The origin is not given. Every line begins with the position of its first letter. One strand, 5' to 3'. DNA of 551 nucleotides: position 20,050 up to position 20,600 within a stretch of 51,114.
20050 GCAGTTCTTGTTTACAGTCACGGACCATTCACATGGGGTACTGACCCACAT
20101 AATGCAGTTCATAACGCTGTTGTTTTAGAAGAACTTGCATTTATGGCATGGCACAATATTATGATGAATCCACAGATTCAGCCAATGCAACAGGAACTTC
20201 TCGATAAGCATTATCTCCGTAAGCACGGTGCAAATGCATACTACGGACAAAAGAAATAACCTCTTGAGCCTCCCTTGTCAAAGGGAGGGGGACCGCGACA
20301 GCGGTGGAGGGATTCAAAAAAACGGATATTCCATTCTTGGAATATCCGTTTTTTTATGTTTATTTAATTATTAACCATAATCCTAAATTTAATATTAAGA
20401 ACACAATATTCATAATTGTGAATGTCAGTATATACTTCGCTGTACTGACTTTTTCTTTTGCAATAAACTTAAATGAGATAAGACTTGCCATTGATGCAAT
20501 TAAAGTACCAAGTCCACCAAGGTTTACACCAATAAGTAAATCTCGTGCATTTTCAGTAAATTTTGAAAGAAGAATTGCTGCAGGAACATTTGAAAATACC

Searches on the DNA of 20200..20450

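Call 49: search_with_rna_model(model_id=R1, source=window, start=20200, end=20450, max_evalue=10, show_alignments=1)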
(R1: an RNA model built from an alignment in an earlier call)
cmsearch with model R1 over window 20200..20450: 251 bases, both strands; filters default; matches with E-value up to 10: 1.
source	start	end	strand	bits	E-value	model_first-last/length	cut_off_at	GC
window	20290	20371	+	22.1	9.3e-06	1-88/88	no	0.37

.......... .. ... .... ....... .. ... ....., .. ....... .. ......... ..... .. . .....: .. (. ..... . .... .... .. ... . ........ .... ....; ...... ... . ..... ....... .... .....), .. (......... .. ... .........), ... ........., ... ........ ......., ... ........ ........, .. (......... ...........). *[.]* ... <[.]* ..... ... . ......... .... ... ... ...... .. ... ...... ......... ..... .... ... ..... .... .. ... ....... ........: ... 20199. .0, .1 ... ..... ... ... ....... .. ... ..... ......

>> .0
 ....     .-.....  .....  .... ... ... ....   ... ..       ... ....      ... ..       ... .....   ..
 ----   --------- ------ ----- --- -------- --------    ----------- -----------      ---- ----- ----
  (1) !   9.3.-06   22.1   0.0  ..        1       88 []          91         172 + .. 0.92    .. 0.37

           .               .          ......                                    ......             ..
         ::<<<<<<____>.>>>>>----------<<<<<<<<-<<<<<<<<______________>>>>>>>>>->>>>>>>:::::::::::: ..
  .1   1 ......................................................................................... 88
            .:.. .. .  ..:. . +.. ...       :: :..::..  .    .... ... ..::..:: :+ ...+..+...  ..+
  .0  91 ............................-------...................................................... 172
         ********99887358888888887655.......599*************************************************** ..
